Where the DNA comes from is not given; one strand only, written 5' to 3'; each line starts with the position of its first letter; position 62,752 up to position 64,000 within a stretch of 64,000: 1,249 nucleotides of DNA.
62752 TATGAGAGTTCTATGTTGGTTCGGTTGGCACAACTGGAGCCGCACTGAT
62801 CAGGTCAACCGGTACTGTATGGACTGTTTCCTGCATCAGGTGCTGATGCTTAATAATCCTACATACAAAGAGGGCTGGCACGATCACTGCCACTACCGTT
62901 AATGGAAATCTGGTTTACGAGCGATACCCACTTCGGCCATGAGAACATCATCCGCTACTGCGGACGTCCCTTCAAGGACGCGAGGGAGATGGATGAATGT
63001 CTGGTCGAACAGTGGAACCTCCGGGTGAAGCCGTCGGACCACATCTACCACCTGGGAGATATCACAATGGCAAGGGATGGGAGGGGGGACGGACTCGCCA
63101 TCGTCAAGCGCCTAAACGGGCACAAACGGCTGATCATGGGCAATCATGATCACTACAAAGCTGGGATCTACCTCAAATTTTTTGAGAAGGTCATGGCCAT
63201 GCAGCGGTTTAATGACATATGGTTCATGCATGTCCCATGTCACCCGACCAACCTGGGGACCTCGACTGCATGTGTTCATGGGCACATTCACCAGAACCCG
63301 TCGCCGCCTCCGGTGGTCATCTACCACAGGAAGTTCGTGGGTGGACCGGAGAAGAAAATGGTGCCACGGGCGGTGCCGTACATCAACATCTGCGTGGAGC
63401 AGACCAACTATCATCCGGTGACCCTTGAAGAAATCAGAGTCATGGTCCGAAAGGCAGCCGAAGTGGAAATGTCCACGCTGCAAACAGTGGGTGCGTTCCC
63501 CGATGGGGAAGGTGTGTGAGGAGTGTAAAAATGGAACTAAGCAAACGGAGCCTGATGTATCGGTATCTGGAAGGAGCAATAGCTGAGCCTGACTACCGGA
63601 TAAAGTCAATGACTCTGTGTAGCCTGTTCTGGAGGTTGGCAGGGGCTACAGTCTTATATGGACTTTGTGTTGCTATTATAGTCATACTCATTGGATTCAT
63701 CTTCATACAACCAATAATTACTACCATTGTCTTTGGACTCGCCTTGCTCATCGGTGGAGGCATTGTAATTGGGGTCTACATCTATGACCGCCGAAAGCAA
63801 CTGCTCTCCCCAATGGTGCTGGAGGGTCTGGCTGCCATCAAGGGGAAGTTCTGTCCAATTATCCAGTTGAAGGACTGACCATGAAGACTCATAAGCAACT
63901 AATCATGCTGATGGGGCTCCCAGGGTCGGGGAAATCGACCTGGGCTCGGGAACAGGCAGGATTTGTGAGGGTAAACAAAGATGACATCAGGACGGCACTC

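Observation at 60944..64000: Unfused RNA-repair-like module: Rnl-type ligase, two calcineurin-like phosphoesterases and a T4-Pnk-like kinase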

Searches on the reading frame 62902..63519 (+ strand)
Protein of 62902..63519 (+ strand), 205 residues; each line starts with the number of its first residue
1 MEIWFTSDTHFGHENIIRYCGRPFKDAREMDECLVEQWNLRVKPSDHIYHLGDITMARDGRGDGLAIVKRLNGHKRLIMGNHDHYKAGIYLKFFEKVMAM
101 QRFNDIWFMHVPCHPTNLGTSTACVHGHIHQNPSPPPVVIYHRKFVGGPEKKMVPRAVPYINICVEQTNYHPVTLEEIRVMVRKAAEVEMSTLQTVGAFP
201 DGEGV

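Call 5: search_protein_families(library=pfam, proteins=[window:62902-63519:+], max_evalue=0.1)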
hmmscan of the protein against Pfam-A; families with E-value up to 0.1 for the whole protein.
window:62902-63519:+ (205 aa): 3 families
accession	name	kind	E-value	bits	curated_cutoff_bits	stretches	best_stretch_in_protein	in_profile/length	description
PF00149.33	Metallophos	-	2.6e-06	28.5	21.5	1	1-128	1-116/191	Calcineurin-like phosphoesterase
PF12850.12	Metallophos_2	-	6e-05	23.5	27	1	1-131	1-118/154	Calcineurin-like phosphoesterase superfamily domain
PF13897.11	GOLD_2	-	0.091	13.5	28.4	0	58-108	85-135/140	Golgi-dynamics membrane-trafficking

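Call 6: search_protein_families(library=phrogs, proteins=[window:62902-63519:+], max_evalue=0.01)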
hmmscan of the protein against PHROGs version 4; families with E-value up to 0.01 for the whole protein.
window:62902-63519:+ (205 aa): 3 families
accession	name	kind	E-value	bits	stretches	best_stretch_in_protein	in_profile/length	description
phrog_547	-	other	5.6e-51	174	1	1-193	29-210/245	phosphoesterase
phrog_30537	-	unknown function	2.6e-06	28.8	1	17-72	2-54/87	-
phrog_1649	-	other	0.0081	15.8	0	1-91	36-112/308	metallo-phosphoesterase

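Call 15: find_encoding_contigs(protein=window:62902-63519:+, flank=10000, max_places=6)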
Protein window:62902-63519:+ (205 aa): no gene with exactly this product is on record in the collection.

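Call 22: search_protein_families(library=ncbifam, proteins=[window:62902-63519:+], max_evalue=0.1)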
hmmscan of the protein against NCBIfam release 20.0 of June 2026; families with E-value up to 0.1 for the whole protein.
window:62902-63519:+ (205 aa): 3 families
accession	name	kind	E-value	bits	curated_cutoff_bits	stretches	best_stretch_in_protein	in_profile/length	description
TIGR04123.1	P_estr_lig_assc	hypoth_equivalog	2.1e-07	30.6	150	1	5-130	25-151/207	ligase-associated DNA damage response endonuclease PdeM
TIGR00668.1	apaH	equivalog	0.042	13.3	222.85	1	42-89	25-73/279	bis(5'-nucleosyl)-tetraphosphatase (symmetrical) ApaH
NF001204.0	PRK00166.1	equivalog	0.086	12.1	176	0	35-84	20-68/276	symmetrical bis(5'-nucleosyl)-tetraphosphatase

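Call 50: search_solved_structures(query=window:62902-63519:+, max_evalue=1, show_alignments=1)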
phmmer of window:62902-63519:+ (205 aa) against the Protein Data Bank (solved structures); distinct sequences matched with E-value up to 1: 5.
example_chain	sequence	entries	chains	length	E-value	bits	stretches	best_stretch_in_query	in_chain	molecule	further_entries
1xm7_A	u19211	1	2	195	5e-12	49.1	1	3-97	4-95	hypothetical protein aq_1665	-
8pjz_A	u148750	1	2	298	0.0011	21.9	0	93-130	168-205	SAKe6EEtal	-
9ojd_A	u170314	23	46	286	0.29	13.9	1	45-90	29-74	Bis(5'-nucleosyl)-tetraphosphatase [symmetrical] | Bis(5'-nucleosyl)-tetraphosphatase, symmetrical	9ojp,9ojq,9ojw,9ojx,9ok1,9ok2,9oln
2dfj_A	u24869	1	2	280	0.33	13.7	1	45-90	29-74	diadenosinetetraphosphatase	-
9olz_A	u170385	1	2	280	0.33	13.7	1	45-90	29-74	Bis(5'-nucleosyl)-tetraphosphatase [symmetrical]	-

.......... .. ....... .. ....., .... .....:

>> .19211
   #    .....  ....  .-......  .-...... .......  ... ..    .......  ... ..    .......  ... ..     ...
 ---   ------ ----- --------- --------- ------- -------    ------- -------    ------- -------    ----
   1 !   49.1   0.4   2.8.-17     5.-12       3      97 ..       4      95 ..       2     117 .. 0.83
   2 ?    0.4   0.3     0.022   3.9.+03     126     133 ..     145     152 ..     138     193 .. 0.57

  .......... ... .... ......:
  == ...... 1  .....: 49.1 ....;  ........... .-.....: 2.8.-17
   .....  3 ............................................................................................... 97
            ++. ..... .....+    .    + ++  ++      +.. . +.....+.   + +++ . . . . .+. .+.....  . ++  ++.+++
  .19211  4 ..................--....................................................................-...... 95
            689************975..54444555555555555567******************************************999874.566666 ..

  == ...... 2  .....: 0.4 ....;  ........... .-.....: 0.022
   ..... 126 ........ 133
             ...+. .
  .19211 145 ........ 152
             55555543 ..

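Call 52: find_related_loci(query=window:62902-63519:+, collection=viral_contigs, flank=6000)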
Query window:62902-63519:+ (205 aa) in viral_contigs; peptide patterns used: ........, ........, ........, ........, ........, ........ (x = any residue, [..] = any of these).
5 stretches matched a pattern; 5 encode a relative of the query (tblastn E <= 1e-3); 5 distinct loci.
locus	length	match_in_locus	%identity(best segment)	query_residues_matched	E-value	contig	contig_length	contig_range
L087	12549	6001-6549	47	1-182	2e-54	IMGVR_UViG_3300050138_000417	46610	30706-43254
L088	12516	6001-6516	40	1-184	2e-34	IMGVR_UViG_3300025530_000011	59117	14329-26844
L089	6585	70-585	40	1-184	2e-34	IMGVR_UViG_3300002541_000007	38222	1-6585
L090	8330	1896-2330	34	2-131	4e-21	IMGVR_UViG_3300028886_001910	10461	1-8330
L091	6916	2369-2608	45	1-82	1e-18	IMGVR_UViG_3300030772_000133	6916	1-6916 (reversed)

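Call 57: find_related_loci(query=A3, collection=viral_contigs, flank=6000)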
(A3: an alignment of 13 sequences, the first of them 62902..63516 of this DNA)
Query A3 (205 aa) in viral_contigs; peptide patterns used: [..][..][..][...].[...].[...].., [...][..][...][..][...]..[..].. (x = any residue, [..] = any of these).
599 stretches matched a pattern (row limit reached: there are more); 563 encode a relative of the query (tblastn E <= 1e-3); the best 80 are kept; 80 distinct loci.
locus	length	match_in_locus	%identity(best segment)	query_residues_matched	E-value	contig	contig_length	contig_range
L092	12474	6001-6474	42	3-177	1e-41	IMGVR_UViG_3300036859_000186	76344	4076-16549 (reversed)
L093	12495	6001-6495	42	3-180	5e-41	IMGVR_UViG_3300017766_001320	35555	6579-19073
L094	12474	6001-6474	44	2-177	6e-41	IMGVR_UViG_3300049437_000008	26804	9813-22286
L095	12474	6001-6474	44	2-177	6e-41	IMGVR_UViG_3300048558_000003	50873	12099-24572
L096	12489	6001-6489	41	3-182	3e-40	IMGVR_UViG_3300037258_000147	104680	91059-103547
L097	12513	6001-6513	43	2-183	8e-39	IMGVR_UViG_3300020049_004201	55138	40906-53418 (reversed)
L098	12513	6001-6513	39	2-189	2e-38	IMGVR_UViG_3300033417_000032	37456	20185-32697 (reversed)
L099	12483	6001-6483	39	3-179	4e-38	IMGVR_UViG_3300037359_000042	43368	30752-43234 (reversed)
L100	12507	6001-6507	41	2-180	2e-37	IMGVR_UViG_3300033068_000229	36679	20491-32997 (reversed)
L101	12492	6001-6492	41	1-179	2e-37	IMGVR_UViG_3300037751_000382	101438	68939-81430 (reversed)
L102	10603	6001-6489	39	3-178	4e-36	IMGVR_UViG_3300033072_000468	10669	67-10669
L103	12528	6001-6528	42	2-178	3e-35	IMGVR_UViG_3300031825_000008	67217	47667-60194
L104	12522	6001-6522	38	2-183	2e-35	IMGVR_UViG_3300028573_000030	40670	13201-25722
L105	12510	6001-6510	38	1-184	5e-35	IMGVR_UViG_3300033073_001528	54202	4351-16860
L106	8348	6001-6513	38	3-187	6e-34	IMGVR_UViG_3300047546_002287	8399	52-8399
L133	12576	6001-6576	35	3-196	5e-32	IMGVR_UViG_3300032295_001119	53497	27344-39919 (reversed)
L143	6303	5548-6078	34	2-178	2e-31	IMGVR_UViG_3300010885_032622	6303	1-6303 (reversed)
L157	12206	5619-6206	33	2-199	2e-29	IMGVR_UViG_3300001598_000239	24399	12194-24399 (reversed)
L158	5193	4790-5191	39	2-132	3e-29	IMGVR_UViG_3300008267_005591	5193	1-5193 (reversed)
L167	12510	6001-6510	35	3-177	4e-29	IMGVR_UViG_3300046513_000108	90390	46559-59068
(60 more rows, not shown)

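Call 78: search_protein_families(library=phrogs, proteins=[L167:5296-5751:+, L157:4741-5577:+, L133:5523-5987:+, L158:4246-4779:+, L143:4408-4878:+, L091:975-1454:+], max_evalue=0.001)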
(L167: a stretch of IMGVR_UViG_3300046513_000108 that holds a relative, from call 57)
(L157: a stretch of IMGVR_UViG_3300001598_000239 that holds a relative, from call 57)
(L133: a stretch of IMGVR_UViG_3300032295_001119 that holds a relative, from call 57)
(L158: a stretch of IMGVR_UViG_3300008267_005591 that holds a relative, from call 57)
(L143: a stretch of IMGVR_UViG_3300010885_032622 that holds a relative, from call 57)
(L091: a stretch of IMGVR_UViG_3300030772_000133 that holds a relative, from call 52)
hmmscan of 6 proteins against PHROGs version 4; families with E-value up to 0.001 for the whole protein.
L167:5296-5751:+ (152 aa): 4 families
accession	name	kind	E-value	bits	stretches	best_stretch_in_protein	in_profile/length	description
phrog_505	-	other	1.7e-31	110.8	1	6-150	2-147/295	polynucleotide kinase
phrog_8238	-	DNA, RNA and nucleotide metabolism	7.7e-11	41.8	1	8-142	4-139/737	RNA ligase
phrog_6931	-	unknown function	2.4e-10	41.2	1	8-142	187-324/343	-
phrog_2071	-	other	6.2e-10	40.3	1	5-149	15-150/282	ATPase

L157:4741-5577:+ (279 aa): 3 families
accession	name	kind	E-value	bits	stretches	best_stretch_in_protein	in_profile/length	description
phrog_505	-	other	4.8e-42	145.4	1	6-279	28-291/295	polynucleotide kinase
phrog_415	-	other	7.4e-12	46.4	1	138-275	19-161/218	polynucleotide kinase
phrog_6931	-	unknown function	0.00063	20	0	27-117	239-326/343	-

L133:5523-5987:+ (155 aa): 4 families
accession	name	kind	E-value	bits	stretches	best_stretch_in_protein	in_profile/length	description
phrog_6931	-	unknown function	2e-20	74.3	1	3-152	186-338/343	-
phrog_2071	-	other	1.2e-18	68.9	1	5-139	19-165/282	ATPase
phrog_505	-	other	3.3e-08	34.3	1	5-140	5-142/295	polynucleotide kinase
phrog_8238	-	DNA, RNA and nucleotide metabolism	4.9e-05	22.6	1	3-135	3-137/737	RNA ligase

L158:4246-4779:+ (178 aa): 3 families
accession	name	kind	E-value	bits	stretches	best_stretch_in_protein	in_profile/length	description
phrog_6931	-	unknown function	1.2e-19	71.7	1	20-175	180-338/343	-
phrog_2071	-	other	8e-19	69.5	1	23-173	14-176/282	ATPase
phrog_505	-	other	3e-09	37.8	1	24-167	1-146/295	polynucleotide kinase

L143:4408-4878:+ (157 aa): 4 families
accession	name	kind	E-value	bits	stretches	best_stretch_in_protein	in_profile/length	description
phrog_6931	-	unknown function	3.4e-23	83.4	1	2-154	183-338/343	-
phrog_2071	-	other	2.1e-20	74.6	1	1-155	13-179/282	ATPase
phrog_505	-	other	2.5e-09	38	1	4-143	2-143/295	polynucleotide kinase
phrog_8238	-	DNA, RNA and nucleotide metabolism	0.00042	19.5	1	5-136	3-136/737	RNA ligase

L091:975-1454:+ (160 aa): 5 families
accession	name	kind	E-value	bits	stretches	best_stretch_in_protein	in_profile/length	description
phrog_505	-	other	7.2e-21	75.9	1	3-145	2-145/295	polynucleotide kinase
phrog_6931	-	unknown function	1.1e-20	75.2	1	2-147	184-332/343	-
phrog_2071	-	other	8.1e-11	43.2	1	1-140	14-141/282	ATPase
phrog_8238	-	DNA, RNA and nucleotide metabolism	2.2e-09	37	1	4-140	3-140/737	RNA ligase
phrog_761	-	other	0.0001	23.1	1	1-126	17-159/362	thymidylate kinase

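Call 79: search_protein_families(library=pfam, proteins=[L090:1440-2450:+, L157:5583-6218:+], max_evalue=0.01)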
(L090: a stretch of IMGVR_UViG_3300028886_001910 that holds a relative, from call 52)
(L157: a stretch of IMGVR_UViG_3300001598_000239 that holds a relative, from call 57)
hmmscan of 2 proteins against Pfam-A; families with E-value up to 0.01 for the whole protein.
L090:1440-2450:+ (337 aa): 1 family
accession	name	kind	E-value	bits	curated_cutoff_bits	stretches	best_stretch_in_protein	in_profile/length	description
PF12850.12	Metallophos_2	-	0.0036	17.8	27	0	199-300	15-121/154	Calcineurin-like phosphoesterase superfamily domain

L157:5583-6218:+ (212 aa): 1 family
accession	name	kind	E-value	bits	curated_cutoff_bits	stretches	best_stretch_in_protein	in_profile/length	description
PF12850.12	Metallophos_2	-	9.6e-05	22.9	27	1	16-150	5-119/154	Calcineurin-like phosphoesterase superfamily domain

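Call 82: search_solved_structures(query=A3, max_evalue=1)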
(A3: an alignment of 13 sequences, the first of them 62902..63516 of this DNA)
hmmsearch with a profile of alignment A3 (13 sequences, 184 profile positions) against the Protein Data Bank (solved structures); distinct sequences matched with E-value up to 1: 5.
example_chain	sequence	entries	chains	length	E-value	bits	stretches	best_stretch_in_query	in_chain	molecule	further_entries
1xm7_A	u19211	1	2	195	2.4e-30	108.7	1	2-171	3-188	hypothetical protein aq_1665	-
2dxl_A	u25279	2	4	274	0.00013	24.8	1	6-86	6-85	Phosphohydrolase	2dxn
2zo9_B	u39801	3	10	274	0.00014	24.7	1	6-86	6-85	Phosphohydrolase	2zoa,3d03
6nvo_A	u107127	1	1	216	0.38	13.5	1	36-131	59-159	Nuclease MPE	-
6nvp_A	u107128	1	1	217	0.38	13.5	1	36-131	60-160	Nuclease MPE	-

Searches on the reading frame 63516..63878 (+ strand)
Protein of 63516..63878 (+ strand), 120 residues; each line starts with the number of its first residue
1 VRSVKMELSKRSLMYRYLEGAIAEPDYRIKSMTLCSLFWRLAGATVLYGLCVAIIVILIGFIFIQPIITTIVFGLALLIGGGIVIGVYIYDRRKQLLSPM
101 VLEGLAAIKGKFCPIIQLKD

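Call 5: search_protein_families(library=pfam, proteins=[window:63516-63878:+], max_evalue=0.1)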
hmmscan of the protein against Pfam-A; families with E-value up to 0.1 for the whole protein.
window:63516-63878:+ (120 aa): 2 families
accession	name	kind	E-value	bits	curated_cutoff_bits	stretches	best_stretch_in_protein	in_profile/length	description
PF12698.13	ABC2_membrane_3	-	0.015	14.8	31.6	1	38-89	240-291/347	ABC-2 family transporter protein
PF07332.16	Phage_holin_3_6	-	0.022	15.2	28.4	1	21-90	22-92/116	Putative Actinobacterial Holin-X, holin superfamily III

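Call 6: search_protein_families(library=phrogs, proteins=[window:63516-63878:+], max_evalue=0.01)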
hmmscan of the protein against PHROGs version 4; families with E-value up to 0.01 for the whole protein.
window:63516-63878:+ (120 aa): 1 family
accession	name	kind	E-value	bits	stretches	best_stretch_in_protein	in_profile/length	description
phrog_944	-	moron, auxiliary metabolic gene and host takeover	7.5e-10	39.9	1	4-120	83-229/235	membrane protein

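Call 22: search_protein_families(library=ncbifam, proteins=[window:63516-63878:+], max_evalue=0.1)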
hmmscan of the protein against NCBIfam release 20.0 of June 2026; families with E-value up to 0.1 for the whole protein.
window:63516-63878:+ (120 aa): 0 families
